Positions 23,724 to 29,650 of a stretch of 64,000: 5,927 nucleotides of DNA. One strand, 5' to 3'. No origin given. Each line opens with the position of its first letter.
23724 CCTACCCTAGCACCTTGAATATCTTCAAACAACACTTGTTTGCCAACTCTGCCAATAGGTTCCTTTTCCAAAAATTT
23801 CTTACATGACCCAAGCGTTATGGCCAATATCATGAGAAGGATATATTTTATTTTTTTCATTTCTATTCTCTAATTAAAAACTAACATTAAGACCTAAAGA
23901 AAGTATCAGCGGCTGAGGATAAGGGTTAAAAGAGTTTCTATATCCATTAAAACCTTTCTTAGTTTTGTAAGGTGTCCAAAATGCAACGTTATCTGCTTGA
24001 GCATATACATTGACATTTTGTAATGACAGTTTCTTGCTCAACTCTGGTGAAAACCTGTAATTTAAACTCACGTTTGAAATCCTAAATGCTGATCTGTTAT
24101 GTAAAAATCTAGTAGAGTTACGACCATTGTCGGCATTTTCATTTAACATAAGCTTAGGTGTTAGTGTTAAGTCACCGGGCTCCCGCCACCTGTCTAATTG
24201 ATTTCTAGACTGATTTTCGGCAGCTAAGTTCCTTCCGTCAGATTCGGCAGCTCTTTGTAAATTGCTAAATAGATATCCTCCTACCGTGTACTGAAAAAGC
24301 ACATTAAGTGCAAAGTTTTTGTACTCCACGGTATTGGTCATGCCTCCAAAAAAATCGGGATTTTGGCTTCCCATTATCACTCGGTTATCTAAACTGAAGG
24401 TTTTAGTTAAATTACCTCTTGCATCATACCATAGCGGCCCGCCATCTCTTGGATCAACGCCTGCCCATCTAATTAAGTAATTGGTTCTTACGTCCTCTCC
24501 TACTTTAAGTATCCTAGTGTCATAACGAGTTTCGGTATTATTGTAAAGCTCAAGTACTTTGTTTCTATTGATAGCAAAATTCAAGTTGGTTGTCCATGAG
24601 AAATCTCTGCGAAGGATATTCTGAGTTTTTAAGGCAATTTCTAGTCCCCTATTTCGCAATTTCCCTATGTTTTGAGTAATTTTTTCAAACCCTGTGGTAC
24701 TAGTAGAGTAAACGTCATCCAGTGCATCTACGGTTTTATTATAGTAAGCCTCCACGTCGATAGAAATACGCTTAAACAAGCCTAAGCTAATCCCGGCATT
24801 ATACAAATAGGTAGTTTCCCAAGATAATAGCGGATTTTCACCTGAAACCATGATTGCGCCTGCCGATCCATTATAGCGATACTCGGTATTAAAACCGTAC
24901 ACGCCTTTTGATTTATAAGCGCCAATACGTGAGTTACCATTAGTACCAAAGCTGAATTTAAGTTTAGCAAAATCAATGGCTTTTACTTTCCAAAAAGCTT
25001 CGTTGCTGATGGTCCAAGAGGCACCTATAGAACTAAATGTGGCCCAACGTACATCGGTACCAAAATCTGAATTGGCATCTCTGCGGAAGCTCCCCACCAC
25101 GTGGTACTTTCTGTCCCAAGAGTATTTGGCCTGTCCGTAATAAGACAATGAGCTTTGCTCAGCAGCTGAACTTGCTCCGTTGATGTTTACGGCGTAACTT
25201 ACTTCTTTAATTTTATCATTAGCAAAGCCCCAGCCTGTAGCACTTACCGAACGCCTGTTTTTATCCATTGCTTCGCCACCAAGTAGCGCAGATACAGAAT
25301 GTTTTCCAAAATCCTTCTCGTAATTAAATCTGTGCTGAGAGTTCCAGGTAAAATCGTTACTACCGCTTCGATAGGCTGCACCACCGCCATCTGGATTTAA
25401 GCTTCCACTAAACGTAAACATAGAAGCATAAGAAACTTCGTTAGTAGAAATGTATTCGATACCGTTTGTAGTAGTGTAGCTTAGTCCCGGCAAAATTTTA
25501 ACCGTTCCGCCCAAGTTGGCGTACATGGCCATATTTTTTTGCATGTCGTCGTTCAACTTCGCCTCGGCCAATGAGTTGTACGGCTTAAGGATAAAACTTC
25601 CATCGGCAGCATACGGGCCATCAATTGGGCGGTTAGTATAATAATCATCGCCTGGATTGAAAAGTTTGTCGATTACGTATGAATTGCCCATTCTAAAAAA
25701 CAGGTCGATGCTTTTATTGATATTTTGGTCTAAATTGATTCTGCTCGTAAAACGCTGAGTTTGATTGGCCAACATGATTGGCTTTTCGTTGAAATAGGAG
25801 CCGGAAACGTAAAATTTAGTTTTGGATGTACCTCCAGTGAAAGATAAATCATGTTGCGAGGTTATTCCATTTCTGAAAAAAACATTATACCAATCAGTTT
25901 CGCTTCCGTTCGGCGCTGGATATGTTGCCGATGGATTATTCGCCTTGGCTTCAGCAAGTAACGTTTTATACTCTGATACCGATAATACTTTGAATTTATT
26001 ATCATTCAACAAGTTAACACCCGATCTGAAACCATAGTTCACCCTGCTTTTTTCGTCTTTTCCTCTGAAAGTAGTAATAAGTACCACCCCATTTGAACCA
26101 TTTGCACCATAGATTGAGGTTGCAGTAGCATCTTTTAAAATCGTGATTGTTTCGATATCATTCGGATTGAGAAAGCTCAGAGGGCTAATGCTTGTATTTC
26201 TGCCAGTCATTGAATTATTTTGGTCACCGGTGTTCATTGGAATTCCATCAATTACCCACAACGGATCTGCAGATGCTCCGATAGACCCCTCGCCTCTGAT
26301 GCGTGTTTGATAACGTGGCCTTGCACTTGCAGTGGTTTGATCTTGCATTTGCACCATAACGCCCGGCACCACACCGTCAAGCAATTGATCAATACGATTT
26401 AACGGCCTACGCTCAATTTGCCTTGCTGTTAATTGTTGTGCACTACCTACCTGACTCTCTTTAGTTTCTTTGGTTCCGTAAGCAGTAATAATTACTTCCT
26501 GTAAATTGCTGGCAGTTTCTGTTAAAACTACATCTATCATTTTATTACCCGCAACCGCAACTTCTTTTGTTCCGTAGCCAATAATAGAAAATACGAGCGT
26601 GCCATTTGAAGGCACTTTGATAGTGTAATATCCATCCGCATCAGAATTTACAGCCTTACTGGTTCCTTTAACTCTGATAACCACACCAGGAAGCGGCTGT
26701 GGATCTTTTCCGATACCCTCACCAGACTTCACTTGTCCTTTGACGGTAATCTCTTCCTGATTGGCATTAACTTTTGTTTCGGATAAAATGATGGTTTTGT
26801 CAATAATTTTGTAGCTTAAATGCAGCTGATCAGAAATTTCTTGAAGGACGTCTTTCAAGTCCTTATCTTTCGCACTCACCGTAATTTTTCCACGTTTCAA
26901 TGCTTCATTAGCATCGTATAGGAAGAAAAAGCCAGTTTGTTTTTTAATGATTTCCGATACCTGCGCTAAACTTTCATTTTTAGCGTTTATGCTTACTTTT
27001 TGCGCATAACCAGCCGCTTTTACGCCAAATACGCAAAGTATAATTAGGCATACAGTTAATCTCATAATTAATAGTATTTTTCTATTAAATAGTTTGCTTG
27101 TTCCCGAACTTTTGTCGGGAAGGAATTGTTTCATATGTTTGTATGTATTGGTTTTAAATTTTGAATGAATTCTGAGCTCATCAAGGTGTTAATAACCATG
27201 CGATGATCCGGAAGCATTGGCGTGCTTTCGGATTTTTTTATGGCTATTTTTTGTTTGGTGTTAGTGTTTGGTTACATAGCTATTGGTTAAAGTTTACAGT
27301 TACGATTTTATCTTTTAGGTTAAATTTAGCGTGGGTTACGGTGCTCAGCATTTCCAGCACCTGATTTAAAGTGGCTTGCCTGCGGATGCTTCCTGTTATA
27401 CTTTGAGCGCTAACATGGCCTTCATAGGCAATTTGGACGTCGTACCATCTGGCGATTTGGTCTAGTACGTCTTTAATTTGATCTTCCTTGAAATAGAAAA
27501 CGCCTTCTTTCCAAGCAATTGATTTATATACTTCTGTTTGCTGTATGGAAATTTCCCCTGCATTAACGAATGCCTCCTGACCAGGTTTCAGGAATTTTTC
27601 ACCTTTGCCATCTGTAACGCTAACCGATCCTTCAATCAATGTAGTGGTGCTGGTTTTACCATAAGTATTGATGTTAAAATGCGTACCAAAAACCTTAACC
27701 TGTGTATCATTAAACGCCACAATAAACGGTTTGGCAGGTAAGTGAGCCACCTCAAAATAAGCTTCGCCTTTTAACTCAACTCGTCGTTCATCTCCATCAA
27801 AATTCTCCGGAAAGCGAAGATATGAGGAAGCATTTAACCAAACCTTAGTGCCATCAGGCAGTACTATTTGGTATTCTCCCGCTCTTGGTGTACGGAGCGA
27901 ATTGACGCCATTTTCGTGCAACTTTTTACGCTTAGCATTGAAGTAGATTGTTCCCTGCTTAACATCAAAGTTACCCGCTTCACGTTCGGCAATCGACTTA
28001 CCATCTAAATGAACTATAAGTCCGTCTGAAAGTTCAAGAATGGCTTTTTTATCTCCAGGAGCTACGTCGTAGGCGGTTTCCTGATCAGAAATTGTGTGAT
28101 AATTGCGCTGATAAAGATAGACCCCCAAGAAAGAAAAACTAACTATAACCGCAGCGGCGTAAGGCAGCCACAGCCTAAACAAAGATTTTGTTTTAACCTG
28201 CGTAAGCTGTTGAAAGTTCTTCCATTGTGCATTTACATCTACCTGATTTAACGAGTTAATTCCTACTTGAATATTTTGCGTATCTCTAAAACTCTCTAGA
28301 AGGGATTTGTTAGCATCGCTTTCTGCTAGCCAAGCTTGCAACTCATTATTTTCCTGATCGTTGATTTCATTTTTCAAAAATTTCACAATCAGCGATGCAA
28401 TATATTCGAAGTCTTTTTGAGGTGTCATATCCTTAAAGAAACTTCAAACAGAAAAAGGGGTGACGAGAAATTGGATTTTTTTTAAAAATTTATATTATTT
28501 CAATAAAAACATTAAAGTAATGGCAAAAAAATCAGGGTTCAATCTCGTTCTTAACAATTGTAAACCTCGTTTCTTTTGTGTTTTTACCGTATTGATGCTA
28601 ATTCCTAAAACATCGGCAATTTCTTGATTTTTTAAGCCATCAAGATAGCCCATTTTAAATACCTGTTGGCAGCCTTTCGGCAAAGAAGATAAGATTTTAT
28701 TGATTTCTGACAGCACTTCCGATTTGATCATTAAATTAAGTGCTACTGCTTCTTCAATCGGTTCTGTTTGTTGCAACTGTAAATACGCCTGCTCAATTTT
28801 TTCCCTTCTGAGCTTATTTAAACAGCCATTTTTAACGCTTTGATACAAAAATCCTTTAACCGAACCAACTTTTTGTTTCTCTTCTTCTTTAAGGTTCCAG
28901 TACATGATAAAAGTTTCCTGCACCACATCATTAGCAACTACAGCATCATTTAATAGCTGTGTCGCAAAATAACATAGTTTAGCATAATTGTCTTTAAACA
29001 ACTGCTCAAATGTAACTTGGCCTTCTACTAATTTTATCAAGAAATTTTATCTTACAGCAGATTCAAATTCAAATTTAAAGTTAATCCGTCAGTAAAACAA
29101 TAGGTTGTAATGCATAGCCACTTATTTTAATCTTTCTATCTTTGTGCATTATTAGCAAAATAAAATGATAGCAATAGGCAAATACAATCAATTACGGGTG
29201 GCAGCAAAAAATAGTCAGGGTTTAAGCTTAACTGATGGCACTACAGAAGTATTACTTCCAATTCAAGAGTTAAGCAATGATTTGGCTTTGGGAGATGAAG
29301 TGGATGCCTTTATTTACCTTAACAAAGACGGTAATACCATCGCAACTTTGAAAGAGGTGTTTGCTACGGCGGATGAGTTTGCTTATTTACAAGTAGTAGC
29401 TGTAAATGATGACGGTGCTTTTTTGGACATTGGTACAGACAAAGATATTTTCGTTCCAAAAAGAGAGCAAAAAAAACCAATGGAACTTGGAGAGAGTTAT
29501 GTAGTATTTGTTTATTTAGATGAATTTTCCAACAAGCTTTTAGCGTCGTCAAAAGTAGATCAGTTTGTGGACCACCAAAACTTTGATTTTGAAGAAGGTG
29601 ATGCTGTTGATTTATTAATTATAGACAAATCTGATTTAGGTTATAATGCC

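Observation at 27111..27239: Cis-antisense sRNA candidate over the susC leader of the ECF/FecR locus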

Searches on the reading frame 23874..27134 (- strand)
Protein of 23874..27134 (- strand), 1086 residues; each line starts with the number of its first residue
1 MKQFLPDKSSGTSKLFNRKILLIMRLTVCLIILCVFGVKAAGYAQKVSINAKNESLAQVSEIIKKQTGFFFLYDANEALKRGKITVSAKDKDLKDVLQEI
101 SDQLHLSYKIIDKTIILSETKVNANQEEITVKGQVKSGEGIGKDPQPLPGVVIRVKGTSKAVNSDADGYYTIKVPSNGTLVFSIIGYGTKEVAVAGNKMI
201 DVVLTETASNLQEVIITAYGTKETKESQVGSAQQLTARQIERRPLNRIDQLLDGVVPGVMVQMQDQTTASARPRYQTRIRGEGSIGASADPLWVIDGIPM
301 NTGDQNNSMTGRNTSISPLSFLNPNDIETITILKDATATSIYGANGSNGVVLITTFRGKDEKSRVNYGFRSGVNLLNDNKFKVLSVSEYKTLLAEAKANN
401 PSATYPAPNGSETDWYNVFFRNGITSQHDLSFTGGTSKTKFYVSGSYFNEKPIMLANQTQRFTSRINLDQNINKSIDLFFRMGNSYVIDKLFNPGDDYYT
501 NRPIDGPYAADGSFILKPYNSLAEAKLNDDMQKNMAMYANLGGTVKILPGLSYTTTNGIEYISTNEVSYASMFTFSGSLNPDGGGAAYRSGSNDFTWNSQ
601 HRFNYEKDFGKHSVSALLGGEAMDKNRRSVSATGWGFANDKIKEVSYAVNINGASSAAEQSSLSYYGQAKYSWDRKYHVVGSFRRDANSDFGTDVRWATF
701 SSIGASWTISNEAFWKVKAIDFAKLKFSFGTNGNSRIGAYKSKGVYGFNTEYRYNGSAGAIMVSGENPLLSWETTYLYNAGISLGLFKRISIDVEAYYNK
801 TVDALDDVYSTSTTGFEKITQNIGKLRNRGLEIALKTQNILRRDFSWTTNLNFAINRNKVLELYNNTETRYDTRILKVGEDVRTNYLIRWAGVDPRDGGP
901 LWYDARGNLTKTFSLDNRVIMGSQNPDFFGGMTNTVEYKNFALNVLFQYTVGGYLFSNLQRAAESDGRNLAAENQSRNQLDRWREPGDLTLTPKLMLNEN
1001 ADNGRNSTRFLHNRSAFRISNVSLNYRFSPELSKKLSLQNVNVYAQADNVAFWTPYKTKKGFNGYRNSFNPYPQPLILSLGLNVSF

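Call 8: search_protein_families(library=pfam, proteins=[window:23874-27134:-])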
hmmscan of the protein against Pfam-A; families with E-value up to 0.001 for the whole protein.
window:23874-27134:- (1086 aa): 5 families
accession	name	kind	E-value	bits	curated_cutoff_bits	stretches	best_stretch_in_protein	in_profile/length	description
PF07715.20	Plug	-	1.6e-16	61.2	23.9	1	225-350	2-107/107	TonB-dependent Receptor Plug Domain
PF13715.12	CarbopepD_reg_2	-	1.8e-13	50.8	32.2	1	145-216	11-88/88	CarboxypepD_reg-like domain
PF00593.30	TonB_dep_Rec_b-barrel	-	7e-12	46.4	27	1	538-949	55-421/436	TonB dependent receptor-like, beta-barrel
PF07660.19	STN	-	5e-07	29.9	28.4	1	71-118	3-50/52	Secretin and TonB N terminus short domain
PF13620.12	CarboxypepD_reg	-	1.4e-05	25.8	32.3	1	130-199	1-76/82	Carboxypeptidase regulatory-like domain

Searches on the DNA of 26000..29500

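Call 4: search_rna_families(source=window, start=26000, end=29500, threshold=evalue, max_evalue=10)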
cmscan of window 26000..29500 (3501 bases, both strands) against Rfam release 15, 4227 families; matches with E-value up to 10: 8.
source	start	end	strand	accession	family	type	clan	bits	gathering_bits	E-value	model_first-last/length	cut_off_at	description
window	28964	29012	+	RF00038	PrfA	Cis-reg; thermoregulator;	-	22.2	88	7.9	1-132/132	no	PrfA thermoregulator UTR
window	26596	26669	+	RF02428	SpF11_sRNA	Gene; sRNA;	-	21.1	54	6.8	1-95/95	no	Streptococcus sRNA SpF11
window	28708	28782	-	RF01559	DdR1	Gene; snRNA; snoRNA; CD-box;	-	18.7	70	4.5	1-66/66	no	Dictyostelium snoRNA DdR1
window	29320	29464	-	RF01488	rli49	Gene; sRNA;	-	18.1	40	5.3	1-163/163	no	Listeria sRNA rli49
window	28679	28720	+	RF00345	snoR1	Gene; snRNA; snoRNA; CD-box;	CL00066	16.8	49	5.4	1-93/93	no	Small nucleolar RNA snoR1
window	28359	28417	-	RF01706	Gut-1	Gene; sRNA;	-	16.8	50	9.4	1-77/77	no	Gut-1 RNA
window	28111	28330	-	RF02909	rli117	Gene; sRNA;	-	15.5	87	1.2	1-272/272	no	Listeria sRNA rli117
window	28675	28735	-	RF00277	SNORD49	Gene; snRNA; snoRNA; CD-box;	CL00062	15.5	37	2.5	1-71/71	no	Small nucleolar RNA SNORD49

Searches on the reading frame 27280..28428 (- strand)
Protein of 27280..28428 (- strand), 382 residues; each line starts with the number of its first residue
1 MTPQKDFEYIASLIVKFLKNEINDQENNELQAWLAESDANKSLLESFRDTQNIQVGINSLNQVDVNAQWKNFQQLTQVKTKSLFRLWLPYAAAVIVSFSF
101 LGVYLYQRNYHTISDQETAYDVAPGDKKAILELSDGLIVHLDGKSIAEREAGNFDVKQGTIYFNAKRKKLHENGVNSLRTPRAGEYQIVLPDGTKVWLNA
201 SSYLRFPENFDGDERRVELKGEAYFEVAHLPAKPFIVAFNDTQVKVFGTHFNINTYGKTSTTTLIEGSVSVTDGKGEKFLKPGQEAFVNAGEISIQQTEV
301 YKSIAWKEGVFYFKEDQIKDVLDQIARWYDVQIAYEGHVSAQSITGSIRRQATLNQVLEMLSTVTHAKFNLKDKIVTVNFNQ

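Call 8: search_protein_families(library=pfam, proteins=[window:27280-28428:-])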
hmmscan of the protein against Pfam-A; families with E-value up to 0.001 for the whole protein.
window:27280-28428:- (382 aa): 2 families
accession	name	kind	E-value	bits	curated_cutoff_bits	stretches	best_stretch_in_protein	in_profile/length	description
PF04773.18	FecR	-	1.5e-19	70.7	24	1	178-269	3-96/97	FecR protein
PF16344.10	FecR_C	-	8.8e-17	61.4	24.4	1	311-378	2-70/70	FecR, C-terminal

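Call 32: find_related_loci(query=window:27280-28428:-, collection=genome_contigs, flank=2500)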
Query window:27280-28428:- (382 aa) in genome_contigs; peptide patterns used: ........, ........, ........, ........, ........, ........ (x = any residue, [..] = any of these).
63 stretches matched a pattern; 26 encode a relative of the query (tblastn E <= 1e-3); 26 distinct loci.
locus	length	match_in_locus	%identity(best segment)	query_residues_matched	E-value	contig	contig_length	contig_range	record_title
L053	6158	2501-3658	61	1-381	1e-156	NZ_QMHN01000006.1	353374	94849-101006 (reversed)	Pedobacter chitinilyticus strain CM134L-2 contig006, whole genome shotgun sequence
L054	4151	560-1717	60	1-381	4e-159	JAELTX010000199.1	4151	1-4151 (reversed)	Pedobacter sp. ASV17 NODE_200_length_4151_cov_13.446074, whole genome shotgun sequence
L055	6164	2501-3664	56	1-380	4e-143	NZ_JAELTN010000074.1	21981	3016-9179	Pedobacter sp. ASV28 NODE_74_length_21981_cov_5.071337, whole genome shotgun sequence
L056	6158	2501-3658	62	1-381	2e-155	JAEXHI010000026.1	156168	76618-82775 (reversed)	MAG: Bacteroidetes bacterium isolate OH_HBlB_106 k127_588167, whole genome shotgun sequence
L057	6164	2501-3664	51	1-382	3e-126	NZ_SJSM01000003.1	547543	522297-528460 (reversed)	Pedobacter hiemivivus strain RP-3-8 contig3, whole genome shotgun sequence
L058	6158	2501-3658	61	1-381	1e-156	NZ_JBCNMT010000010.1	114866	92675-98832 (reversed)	MAG: Pedobacter sp. isolate SMAGNO82 Contig10, whole genome shotgun sequence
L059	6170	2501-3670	48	1-382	2e-121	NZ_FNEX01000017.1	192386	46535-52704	Pedobacter sp. ok626, whole genome shotgun sequence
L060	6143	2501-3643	45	1-380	1e-107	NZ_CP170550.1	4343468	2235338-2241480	Pedobacter sp. UC225_65 chromosome, complete genome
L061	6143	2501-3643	47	1-380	3e-113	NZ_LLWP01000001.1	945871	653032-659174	Pedobacter sp. Hv1 Contig01, whole genome shotgun sequence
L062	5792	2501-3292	42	124-379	5e-65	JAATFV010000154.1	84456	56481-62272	MAG: Chitinophagales bacterium isolate bin_264 k141_5916902, whole genome shotgun sequence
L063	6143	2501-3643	32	11-377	8e-60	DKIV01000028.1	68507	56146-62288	MAG TPA_asm: Sphingobacteriaceae bacterium UBA6709 UBA6709_contig_1695, whole genome shotgun sequence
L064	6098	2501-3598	33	4-361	1e-58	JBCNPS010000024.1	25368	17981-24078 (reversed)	MAG: Chitinophaga sp. isolate SMAGNO159 Contig24, whole genome shotgun sequence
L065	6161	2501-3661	33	7-376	8e-55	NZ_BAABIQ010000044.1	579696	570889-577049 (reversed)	Olivibacter ginsenosidimutans strain JCM 18200 sequence44, whole genome shotgun sequence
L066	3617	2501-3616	33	10-373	9e-54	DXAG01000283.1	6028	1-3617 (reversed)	MAG TPA_asm: Candidatus Butyricimonas faecavium isolate CHK27-1272 CHK27__C511368_L6028_SAMEA104467195, whole genome sho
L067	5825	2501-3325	40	113-379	1e-53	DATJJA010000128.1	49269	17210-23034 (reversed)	MAG TPA_asm: Puia sp. isolate SMAG_U15553 k141_9720659, whole genome shotgun sequence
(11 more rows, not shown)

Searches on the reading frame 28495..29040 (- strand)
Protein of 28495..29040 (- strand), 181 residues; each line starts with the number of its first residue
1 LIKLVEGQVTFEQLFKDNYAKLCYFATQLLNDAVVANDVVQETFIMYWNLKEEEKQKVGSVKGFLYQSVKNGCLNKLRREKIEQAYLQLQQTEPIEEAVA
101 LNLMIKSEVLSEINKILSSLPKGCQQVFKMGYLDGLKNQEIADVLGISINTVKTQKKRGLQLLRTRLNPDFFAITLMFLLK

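Call 8: search_protein_families(library=pfam, proteins=[window:28495-29040:-])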
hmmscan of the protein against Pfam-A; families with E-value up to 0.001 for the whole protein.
window:28495-29040:- (181 aa): 5 families
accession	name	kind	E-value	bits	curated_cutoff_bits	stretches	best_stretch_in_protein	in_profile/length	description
PF08281.18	Sigma70_r4_2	-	1.9e-13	50.3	25.7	1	112-163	3-54/54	Sigma-70, region 4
PF04542.20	Sigma70_r2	-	1e-09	38.4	24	1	14-81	1-69/71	Sigma-70 region 2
PF04545.22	Sigma70_r4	-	2.9e-08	33.5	24.1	1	117-164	2-49/50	Sigma-70, region 4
PF00196.25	GerE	-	3.4e-05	23.8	23.5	1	133-162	15-44/57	Bacterial regulatory proteins, luxR family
PF07638.17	Sigma70_ECF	-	3.8e-05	24.1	21.1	1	110-168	126-180/185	ECF sigma factor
